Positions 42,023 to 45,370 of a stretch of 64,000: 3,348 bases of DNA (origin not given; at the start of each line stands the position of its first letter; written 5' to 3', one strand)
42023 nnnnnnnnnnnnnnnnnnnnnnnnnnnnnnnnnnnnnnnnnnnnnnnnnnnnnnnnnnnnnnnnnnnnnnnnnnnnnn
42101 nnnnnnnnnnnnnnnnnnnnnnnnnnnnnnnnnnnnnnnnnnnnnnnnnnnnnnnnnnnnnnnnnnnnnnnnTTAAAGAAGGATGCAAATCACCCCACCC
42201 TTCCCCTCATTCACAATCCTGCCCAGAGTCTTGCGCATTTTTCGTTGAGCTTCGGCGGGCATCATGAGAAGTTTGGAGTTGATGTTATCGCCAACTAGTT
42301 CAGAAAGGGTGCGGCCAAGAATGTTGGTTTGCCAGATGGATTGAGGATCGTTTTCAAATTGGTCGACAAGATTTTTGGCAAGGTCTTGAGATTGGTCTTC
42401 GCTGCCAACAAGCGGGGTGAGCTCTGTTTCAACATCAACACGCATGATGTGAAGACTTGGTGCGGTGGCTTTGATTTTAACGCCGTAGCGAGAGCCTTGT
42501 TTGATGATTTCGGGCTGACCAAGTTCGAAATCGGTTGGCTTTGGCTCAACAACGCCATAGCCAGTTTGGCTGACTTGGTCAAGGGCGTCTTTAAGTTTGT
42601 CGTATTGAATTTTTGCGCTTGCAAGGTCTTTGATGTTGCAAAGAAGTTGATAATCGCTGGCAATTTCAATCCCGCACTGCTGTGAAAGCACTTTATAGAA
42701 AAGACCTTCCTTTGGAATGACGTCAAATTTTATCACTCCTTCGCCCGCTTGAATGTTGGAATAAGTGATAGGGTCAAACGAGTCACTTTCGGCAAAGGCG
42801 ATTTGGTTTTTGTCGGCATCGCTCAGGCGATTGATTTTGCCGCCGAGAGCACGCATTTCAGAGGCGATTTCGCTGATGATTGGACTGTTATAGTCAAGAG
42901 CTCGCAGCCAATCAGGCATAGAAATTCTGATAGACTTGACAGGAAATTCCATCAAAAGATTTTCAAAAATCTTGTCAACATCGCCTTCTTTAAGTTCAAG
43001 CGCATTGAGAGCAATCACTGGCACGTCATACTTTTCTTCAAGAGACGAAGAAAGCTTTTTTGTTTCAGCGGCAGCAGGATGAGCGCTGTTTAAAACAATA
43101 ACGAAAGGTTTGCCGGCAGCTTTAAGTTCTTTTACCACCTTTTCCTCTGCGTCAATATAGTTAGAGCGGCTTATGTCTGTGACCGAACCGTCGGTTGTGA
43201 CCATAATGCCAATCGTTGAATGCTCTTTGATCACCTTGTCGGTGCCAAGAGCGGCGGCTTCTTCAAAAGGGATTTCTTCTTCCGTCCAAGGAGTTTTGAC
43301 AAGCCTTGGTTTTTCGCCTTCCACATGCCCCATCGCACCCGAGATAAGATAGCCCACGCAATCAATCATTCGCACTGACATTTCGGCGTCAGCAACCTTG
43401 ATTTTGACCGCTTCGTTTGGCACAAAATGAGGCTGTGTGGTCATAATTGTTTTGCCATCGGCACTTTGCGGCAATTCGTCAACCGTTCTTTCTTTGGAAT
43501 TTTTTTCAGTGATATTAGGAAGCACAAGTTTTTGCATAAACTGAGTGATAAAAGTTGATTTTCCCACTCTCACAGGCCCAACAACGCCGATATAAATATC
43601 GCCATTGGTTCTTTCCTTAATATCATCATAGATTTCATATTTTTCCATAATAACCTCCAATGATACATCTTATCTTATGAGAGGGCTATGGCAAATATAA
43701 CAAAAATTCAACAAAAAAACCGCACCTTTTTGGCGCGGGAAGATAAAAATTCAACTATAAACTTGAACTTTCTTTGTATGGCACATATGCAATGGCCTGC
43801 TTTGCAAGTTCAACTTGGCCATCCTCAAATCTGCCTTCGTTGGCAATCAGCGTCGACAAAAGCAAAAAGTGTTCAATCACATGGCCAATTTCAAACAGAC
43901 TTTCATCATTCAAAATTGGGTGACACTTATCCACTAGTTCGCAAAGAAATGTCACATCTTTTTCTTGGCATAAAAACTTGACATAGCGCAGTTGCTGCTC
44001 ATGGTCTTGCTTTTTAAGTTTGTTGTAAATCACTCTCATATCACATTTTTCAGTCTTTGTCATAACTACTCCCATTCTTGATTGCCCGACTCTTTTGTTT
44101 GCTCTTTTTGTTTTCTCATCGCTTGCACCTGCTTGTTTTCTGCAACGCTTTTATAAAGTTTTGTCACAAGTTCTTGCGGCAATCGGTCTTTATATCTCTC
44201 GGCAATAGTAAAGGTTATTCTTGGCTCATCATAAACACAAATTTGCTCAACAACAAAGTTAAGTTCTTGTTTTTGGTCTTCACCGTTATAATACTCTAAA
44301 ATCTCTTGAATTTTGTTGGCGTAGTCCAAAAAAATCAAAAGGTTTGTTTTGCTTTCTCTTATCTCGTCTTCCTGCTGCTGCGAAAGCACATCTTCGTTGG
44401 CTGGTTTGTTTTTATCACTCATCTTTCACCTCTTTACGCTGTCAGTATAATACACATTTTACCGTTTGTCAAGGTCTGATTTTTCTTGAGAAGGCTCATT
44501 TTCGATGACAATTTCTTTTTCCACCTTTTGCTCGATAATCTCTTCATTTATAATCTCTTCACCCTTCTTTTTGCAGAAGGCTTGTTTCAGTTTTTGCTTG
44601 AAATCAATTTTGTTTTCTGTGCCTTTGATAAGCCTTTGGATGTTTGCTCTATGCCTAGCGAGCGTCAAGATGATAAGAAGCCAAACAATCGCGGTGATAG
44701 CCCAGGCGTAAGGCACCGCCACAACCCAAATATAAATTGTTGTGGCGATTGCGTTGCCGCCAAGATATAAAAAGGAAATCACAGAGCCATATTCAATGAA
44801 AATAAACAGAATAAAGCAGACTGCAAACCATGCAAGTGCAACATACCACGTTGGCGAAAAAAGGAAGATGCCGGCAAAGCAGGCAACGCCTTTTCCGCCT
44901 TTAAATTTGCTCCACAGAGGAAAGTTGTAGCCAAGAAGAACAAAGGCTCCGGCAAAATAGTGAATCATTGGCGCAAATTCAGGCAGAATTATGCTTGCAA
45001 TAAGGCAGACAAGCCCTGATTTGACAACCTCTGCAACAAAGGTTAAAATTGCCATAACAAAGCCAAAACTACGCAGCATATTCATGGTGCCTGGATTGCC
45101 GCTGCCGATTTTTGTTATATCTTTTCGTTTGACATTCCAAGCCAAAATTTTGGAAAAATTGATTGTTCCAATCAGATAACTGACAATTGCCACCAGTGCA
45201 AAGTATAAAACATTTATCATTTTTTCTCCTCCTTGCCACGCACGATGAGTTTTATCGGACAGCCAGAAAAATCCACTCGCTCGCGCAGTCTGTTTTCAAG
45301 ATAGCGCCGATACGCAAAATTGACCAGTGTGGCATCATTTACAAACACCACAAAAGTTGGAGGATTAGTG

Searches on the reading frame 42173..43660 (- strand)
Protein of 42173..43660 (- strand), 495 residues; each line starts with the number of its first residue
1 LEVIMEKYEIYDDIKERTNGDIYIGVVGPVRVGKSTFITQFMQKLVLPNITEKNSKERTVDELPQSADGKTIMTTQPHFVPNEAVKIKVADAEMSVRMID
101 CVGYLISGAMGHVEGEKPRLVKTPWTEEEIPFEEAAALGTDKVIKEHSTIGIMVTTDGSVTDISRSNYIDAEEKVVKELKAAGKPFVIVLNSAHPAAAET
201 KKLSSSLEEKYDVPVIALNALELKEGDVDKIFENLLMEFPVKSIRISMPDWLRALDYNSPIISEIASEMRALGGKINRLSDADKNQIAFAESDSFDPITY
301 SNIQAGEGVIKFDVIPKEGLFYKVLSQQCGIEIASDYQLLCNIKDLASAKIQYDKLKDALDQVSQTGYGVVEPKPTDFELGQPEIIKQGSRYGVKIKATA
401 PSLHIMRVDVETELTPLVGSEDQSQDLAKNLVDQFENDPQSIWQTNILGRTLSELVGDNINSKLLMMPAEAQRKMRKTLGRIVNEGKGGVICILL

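Call 6: search_protein_families(library=pfam, proteins=[window:42173-43660:-])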
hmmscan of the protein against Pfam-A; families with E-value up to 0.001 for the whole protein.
window:42173-43660:- (495 aa): 4 families
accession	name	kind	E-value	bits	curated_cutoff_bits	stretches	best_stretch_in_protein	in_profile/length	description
PF09547.16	SpoIVA_ATPase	-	9.1e-112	372.6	26.6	1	5-240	1-237/237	Stage IV sporulation protein A, ATPase domain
PF20438.3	SpoIVA_middle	-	2e-56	191.4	25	1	241-419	1-179/179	Stage IV sporulation protein A, middle domain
PF20439.3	SpoIVA_C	-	3.1e-29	101.4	25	1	420-495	1-76/76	Sporulation stage IV protein A, C-terminal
PF01926.29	MMR_HSR1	-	0.0007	20.1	21.9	0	24-191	2-112/113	50S ribosome-binding GTPase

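Call 34: find_encoding_contigs(protein=window:42176-43648:-, flank=3000, max_places=10)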
Protein seq(491 aa) (491 aa): 2 contigs read that carry it; 1 place shown.
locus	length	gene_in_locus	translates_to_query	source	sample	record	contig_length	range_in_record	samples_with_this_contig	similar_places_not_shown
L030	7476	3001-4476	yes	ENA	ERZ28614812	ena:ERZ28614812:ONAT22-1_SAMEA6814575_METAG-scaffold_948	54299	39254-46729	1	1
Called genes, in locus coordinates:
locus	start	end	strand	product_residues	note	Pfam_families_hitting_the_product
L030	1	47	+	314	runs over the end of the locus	PF06144:DNA_pol3_delta, PF21694:DNA_pol3_delta_C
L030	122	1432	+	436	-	PF00009:GTP_EFTU, PF00071:Ras (faint), PF01926:MMR_HSR1, PF02421:FeoB_N, PF00009:GTP_EFTU (weak), PF01926:MMR_HSR1, PF02421:FeoB_N, PF14714:KH_dom-like, +5 more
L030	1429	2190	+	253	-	PF02660:G3P_acyltransf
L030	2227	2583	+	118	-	-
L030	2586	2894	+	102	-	-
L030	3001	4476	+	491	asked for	PF09547:SpoIVA_ATPase, PF20438:SpoIVA_middle, PF20439:SpoIVA_C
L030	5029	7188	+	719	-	PF00580:UvrD-helicase, PF01443:Viral_helicase1 (faint), PF13245:AAA_19, PF13604:AAA_30 (faint), PF13361:UvrD_C, PF13538:UvrD_C_2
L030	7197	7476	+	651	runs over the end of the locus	PF22745:Nlig-Ia, PF01653:DNA_ligase_aden, PF03120:OB_DNA_ligase, PF12826:HHH_2, PF14520:HHH_5 (weak), PF00533:BRCT, PF12738:PTCB-BRCT, PF16589:BRCT_2 (weak), +1 more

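Call 49: find_homologous_proteins(query=window:42176-43648:-, max_evalue=1e-100)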
Query seq(491 aa) (491 aa): 7950 proteins with E <= 1e-100 among 8000 candidates; the best 120 are listed.
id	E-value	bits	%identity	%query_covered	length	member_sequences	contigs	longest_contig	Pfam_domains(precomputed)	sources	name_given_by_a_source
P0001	0.0e+0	1081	100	100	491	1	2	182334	PF09547.17,PF20438.4,PF20439.4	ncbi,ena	-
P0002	0.0e+0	1077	100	100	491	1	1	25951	PF09547.17,PF20438.4,PF20439.4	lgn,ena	-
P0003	0.0e+0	1073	99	100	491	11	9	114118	PF09547.17,PF20438.4,PF20439.4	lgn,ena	-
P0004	0.0e+0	1069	99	100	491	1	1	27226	PF09547.17,PF20438.4,PF20439.4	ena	-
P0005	0.0e+0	1031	94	100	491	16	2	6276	PF09547.17,PF20438.4,PF20439.4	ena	-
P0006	6.2e-297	1003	92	100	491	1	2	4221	PF09547.17,PF20438.4,PF20439.4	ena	-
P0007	6.2e-297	1003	92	100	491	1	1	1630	PF09547.17,PF20438.4,PF20439.4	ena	-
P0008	2.4e-296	1001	92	100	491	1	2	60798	PF09547.17,PF20438.4,PF20439.4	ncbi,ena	-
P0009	5.3e-296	1000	92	100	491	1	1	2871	PF09547.17,PF20438.4,PF20439.4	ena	-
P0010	1.6e-292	988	90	100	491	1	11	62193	PF09547.17,PF20438.4,PF20439.4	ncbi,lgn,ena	-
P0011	1.7e-292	988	90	100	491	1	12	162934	PF09547.17,PF20438.4,PF20439.4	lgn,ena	-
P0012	3.0e-292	987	90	100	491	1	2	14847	PF09547.17,PF20438.4,PF20439.4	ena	-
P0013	3.5e-292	987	90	100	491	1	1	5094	PF09547.17,PF20438.4,PF20439.4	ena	-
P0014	4.1e-292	987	90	100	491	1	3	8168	PF09547.17,PF20438.4,PF20439.4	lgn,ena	-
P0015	4.2e-292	987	90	100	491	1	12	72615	PF09547.17,PF20438.4,PF20439.4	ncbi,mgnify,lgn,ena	mgnify:FL=1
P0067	7.2e-255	864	77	100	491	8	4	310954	PF09547.17,PF20438.4,PF20439.4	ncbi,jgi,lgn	jgi:stage IV sporulation protein A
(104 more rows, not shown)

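Call 50: find_encoding_contigs(protein=P0003, flank=1500, max_places=8)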
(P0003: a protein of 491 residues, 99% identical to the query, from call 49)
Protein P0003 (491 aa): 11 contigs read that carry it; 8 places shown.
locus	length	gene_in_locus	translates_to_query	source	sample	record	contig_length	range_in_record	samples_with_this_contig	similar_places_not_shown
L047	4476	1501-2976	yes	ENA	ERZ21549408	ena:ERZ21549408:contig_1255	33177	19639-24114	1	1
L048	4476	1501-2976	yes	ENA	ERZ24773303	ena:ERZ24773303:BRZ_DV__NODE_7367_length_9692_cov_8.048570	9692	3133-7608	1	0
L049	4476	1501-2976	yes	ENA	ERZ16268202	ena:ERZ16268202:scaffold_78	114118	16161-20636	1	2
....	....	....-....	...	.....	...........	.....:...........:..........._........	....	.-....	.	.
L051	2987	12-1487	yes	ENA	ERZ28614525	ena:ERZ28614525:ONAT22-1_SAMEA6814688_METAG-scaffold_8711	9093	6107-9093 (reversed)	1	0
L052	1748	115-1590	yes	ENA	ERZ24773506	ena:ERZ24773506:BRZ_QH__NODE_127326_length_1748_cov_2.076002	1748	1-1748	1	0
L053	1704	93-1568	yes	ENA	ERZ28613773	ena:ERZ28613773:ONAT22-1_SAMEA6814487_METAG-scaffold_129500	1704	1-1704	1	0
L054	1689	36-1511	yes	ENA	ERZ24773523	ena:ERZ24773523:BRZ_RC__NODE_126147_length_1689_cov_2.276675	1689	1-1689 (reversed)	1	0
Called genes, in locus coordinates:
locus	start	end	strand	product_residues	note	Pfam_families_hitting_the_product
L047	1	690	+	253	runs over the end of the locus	PF02660:G3P_acyltransf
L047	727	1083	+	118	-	-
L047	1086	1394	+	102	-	-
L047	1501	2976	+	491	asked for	PF09547:SpoIVA_ATPase, PF20438:SpoIVA_middle, PF20439:SpoIVA_C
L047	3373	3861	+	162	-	PF00580:UvrD-helicase, PF13245:AAA_19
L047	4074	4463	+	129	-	PF00580:UvrD-helicase, PF13361:UvrD_C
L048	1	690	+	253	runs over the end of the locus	PF02660:G3P_acyltransf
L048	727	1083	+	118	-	-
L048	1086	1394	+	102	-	-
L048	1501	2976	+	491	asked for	PF09547:SpoIVA_ATPase, PF20438:SpoIVA_middle, PF20439:SpoIVA_C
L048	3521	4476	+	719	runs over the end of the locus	PF00580:UvrD-helicase, PF01443:Viral_helicase1 (faint), PF13245:AAA_19, PF13604:AAA_30 (faint), PF13361:UvrD_C, PF13538:UvrD_C_2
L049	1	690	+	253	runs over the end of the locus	PF02660:G3P_acyltransf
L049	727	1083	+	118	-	-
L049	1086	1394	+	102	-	-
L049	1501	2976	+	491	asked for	PF09547:SpoIVA_ATPase, PF20438:SpoIVA_middle, PF20439:SpoIVA_C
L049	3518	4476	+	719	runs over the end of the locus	PF00580:UvrD-helicase, PF01443:Viral_helicase1 (faint), PF13245:AAA_19, PF13604:AAA_30 (faint), PF13361:UvrD_C, PF13538:UvrD_C_2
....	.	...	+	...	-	?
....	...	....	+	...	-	-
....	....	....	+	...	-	-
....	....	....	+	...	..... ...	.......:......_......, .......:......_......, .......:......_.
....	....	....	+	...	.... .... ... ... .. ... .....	?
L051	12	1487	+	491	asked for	PF09547:SpoIVA_ATPase, PF20438:SpoIVA_middle, PF20439:SpoIVA_C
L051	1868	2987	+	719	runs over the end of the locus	PF00580:UvrD-helicase, PF01443:Viral_helicase1 (faint), PF13245:AAA_19, PF13604:AAA_30 (faint), PF13361:UvrD_C, PF13538:UvrD_C_2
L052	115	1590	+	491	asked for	PF09547:SpoIVA_ATPase, PF20438:SpoIVA_middle, PF20439:SpoIVA_C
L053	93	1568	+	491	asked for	PF09547:SpoIVA_ATPase, PF20438:SpoIVA_middle, PF20439:SpoIVA_C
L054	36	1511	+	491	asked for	PF09547:SpoIVA_ATPase, PF20438:SpoIVA_middle, PF20439:SpoIVA_C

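Call 51: find_encoding_contigs(protein=P0005, flank=1500, max_places=3)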
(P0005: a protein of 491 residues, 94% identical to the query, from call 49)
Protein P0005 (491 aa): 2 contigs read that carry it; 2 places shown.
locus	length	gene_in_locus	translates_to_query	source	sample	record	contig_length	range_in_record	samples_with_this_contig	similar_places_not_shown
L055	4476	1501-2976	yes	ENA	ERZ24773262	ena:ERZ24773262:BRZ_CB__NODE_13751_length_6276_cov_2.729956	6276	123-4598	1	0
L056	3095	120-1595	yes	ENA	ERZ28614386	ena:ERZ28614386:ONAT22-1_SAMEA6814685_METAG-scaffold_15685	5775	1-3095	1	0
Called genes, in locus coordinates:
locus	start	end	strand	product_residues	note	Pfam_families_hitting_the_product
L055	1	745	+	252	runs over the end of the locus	PF02660:G3P_acyltransf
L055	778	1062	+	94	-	-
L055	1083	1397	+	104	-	-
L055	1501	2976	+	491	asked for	PF09547:SpoIVA_ATPase, PF20438:SpoIVA_middle, PF20439:SpoIVA_C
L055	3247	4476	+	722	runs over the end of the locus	PF00580:UvrD-helicase, PF01443:Viral_helicase1 (faint), PF13245:AAA_19, PF13604:AAA_30 (faint), PF13361:UvrD_C, PF13538:UvrD_C_2, PF21196:PcrA_UvrD_tudor (faint)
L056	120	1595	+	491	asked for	PF09547:SpoIVA_ATPase, PF20438:SpoIVA_middle, PF20439:SpoIVA_C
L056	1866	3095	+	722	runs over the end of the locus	PF00580:UvrD-helicase, PF01443:Viral_helicase1 (faint), PF13245:AAA_19, PF13604:AAA_30 (faint), PF13361:UvrD_C, PF13538:UvrD_C_2, PF21196:PcrA_UvrD_tudor (faint)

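Call 52: find_encoding_contigs(protein=P0008, flank=1500, max_places=3)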
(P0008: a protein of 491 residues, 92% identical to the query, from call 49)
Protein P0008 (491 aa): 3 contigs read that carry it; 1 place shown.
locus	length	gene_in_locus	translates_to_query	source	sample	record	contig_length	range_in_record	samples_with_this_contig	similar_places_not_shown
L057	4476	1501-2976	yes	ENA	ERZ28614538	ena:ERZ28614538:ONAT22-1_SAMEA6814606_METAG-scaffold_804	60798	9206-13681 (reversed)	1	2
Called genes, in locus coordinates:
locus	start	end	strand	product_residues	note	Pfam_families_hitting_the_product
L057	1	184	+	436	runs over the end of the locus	PF00009:GTP_EFTU (weak), PF00071:Ras (faint), PF01926:MMR_HSR1, PF02421:FeoB_N, PF00009:GTP_EFTU (weak), PF01926:MMR_HSR1, PF02421:FeoB_N, PF14714:KH_dom-like, +4 more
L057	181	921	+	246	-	PF02660:G3P_acyltransf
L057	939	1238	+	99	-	-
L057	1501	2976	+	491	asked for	PF09547:SpoIVA_ATPase, PF20438:SpoIVA_middle, PF20439:SpoIVA_C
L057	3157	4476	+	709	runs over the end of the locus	PF13306:LRR_5, PF13855:LRR_8 (faint), PF13306:LRR_5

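Call 53: find_encoding_contigs(protein=P0011, flank=1500, max_places=4)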
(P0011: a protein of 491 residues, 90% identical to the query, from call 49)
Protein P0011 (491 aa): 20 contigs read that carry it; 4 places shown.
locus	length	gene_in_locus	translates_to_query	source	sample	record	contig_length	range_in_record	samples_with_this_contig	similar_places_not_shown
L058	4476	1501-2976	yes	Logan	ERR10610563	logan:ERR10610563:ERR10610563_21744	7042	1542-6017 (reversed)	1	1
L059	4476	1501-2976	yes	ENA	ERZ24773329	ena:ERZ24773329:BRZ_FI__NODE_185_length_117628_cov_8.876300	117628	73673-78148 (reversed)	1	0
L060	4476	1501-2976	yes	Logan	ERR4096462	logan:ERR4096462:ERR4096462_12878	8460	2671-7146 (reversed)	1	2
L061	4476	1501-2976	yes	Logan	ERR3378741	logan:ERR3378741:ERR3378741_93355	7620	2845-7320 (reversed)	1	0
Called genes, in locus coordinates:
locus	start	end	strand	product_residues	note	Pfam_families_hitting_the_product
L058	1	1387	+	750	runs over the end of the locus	-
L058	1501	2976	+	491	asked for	PF09547:SpoIVA_ATPase, PF20438:SpoIVA_middle, PF20439:SpoIVA_C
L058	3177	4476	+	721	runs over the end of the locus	PF00580:UvrD-helicase, PF01443:Viral_helicase1 (faint), PF13245:AAA_19, PF13604:AAA_30 (faint), PF13087:AAA_12 (faint), PF13361:UvrD_C, PF21196:PcrA_UvrD_tudor (faint), PF13538:UvrD_C_2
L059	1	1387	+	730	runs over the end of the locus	-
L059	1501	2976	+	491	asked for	PF09547:SpoIVA_ATPase, PF20438:SpoIVA_middle, PF20439:SpoIVA_C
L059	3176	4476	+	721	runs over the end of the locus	PF00580:UvrD-helicase, PF01443:Viral_helicase1 (faint), PF13245:AAA_19, PF13604:AAA_30 (faint), PF13087:AAA_12 (faint), PF13361:UvrD_C, PF21196:PcrA_UvrD_tudor (faint), PF13538:UvrD_C_2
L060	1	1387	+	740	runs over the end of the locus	-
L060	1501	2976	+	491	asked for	PF09547:SpoIVA_ATPase, PF20438:SpoIVA_middle, PF20439:SpoIVA_C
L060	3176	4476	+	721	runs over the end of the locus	PF00580:UvrD-helicase, PF01443:Viral_helicase1 (faint), PF13245:AAA_19, PF13604:AAA_30 (faint), PF13087:AAA_12 (faint), PF13361:UvrD_C, PF21196:PcrA_UvrD_tudor (faint), PF13538:UvrD_C_2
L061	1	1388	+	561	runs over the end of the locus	?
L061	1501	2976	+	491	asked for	PF09547:SpoIVA_ATPase, PF20438:SpoIVA_middle, PF20439:SpoIVA_C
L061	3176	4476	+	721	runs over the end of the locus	PF00580:UvrD-helicase, PF01443:Viral_helicase1 (faint), PF13245:AAA_19, PF13604:AAA_30 (faint), PF13087:AAA_12 (faint), PF13361:UvrD_C, PF21196:PcrA_UvrD_tudor (faint), PF13538:UvrD_C_2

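Call 58: list_cluster_members(proteins=[P0001, P0010, P0067])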
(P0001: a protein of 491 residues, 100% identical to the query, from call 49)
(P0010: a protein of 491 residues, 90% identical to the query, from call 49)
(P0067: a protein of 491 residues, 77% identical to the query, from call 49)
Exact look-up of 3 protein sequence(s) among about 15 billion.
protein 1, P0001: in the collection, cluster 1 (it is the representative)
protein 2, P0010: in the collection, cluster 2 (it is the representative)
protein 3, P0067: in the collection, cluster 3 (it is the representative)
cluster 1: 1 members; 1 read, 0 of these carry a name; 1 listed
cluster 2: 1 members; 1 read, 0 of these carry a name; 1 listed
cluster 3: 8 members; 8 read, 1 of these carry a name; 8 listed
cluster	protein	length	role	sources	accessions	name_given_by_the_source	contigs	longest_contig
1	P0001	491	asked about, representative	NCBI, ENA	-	-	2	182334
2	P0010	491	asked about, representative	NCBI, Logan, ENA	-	-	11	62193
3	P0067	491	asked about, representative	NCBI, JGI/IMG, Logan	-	stage IV sporulation protein A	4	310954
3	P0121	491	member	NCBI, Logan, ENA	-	-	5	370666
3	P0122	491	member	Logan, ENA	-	-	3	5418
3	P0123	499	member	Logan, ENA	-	-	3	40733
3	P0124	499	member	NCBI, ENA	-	-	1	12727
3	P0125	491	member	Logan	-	-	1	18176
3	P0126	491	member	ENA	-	-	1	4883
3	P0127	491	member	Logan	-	-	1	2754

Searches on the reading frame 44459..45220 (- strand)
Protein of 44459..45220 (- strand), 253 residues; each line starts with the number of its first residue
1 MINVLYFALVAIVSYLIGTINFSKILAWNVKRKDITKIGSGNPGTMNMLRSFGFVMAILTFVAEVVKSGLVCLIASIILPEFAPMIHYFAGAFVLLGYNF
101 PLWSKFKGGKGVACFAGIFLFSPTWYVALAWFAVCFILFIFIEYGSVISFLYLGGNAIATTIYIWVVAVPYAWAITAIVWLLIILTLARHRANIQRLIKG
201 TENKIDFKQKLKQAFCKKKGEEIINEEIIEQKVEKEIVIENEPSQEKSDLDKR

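Call 6: search_protein_families(library=pfam, proteins=[window:44459-45220:-])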
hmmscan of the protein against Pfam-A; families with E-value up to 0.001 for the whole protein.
window:44459-45220:- (253 aa): 1 family
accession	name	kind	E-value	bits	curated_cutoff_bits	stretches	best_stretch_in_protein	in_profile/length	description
PF02660.20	G3P_acyltransf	-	3.8e-36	125.1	24.1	1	13-197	1-164/164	Glycerol-3-phosphate acyltransferase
